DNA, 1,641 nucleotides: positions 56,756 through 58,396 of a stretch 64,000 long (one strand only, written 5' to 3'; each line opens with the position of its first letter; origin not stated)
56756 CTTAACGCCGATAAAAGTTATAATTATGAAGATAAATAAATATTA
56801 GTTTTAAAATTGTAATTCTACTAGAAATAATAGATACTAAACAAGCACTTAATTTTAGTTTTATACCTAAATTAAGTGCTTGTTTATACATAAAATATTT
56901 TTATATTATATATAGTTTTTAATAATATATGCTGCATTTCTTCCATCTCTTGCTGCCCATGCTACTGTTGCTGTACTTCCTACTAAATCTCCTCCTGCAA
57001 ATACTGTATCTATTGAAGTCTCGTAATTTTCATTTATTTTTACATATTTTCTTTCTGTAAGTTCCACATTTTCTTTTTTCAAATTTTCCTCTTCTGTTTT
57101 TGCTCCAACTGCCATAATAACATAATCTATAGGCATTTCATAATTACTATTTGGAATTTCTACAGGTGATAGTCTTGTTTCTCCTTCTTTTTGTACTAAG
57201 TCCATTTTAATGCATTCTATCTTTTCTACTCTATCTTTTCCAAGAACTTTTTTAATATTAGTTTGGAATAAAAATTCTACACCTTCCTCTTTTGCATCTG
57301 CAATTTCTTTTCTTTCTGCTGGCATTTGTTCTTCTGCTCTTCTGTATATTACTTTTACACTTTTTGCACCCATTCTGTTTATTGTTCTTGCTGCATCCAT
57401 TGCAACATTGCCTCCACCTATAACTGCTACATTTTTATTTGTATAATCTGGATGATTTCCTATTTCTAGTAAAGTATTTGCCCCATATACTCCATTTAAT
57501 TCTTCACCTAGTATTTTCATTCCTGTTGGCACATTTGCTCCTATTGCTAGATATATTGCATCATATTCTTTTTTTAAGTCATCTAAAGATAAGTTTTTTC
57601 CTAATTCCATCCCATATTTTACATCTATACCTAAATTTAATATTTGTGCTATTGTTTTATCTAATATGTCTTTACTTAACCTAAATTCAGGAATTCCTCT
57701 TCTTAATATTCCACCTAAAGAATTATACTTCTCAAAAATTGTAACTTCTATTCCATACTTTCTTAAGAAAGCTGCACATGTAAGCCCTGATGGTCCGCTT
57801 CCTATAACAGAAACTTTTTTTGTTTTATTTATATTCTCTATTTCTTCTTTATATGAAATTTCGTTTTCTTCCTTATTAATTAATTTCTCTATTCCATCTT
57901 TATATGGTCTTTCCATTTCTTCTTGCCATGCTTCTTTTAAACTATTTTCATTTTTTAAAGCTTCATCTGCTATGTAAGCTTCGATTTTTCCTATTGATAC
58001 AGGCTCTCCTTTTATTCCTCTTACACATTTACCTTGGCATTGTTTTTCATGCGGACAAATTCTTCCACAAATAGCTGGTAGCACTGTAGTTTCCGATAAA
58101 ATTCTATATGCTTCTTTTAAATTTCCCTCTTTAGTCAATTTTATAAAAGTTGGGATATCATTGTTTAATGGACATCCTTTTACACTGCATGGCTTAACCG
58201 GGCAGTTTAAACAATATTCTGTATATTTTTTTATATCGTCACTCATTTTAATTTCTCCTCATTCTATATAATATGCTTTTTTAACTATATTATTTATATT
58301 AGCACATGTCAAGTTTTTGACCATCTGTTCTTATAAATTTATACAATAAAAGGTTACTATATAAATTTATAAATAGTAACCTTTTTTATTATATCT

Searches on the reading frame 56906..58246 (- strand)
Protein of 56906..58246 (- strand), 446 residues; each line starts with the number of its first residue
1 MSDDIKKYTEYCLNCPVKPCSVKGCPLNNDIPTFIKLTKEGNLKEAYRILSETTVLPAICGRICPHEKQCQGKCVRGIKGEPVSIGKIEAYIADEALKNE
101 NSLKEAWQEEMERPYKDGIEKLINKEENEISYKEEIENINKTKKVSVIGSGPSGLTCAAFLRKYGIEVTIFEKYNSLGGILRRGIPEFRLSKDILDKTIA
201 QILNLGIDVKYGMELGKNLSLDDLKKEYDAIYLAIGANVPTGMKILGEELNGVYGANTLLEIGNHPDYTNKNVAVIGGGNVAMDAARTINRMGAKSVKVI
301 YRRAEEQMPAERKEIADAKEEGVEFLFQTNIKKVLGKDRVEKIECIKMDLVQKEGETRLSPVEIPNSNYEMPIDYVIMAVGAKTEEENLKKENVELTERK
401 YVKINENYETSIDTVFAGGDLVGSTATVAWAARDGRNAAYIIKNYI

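Call 16: search_protein_families(library=pfam, proteins=[window:56906-58246:-], max_evalue=0.01)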
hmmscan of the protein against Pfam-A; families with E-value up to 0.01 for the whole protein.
window:56906-58246:- (446 aa): 21 families
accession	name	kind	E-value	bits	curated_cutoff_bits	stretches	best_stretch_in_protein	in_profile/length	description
PF07992.20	Pyr_redox_2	-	5e-40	138.2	26.1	2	144-434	2-290/291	Pyridine nucleotide-disulphide oxidoreductase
PF14691.11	Fer4_20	-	6.6e-31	106.9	25.8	1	7-99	19-111/113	Dihydroprymidine dehydrogenase domain II, 4Fe-4S cluster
PF13738.12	Pyr_redox_3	-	2.8e-15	56.8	30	2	231-418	128-304/305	Pyridine nucleotide-disulphide oxidoreductase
PF00070.33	Pyr_redox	-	4.2e-13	50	22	2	272-344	1-78/82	Pyridine nucleotide-disulphide oxidoreductase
PF13450.12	NAD_binding_8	-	1.6e-10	41.6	21.9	1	147-179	1-33/68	NAD(P)-binding Rossmann-like domain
PF01946.23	Thi4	-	4.7e-08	33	26.2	1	143-203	18-77/235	Thi4 family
PF01494.25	FAD_binding_3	-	9.6e-08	32.1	22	1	144-176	3-35/349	FAD binding domain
PF01266.30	DAO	-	7.6e-07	29.4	27.9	1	145-178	2-35/353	FAD dependent oxidoreductase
PF01262.27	AlaDh_PNT_C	-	1e-06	28.8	23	1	263-305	21-62/214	Alanine dehydrogenase/PNT, C-terminal domain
PF03486.20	HI0933_like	-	4.2e-06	26.8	50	1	144-178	2-36/244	HI0933-like protein Rossmann domain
PF13241.12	NAD_binding_7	-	7.6e-06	26.9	22.1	1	268-318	5-57/104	Putative NAD(P)-binding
PF00890.30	FAD_binding_2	-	0.00013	21.8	20.4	1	147-179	4-36/414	FAD binding domain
PF00148.24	Oxidored_nitro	-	0.00013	21.4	28.6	0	265-319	267-321/399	Nitrogenase component 1 type Oxidoreductase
PF02826.25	2-Hacid_dh_C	-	0.00022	21.1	25.1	0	267-307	33-73/178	D-isomer specific 2-hydroxyacid dehydrogenase, NAD binding domain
PF00743.25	FMO-like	-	0.00024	20.1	22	0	143-182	2-41/532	Flavin-binding monooxygenase-like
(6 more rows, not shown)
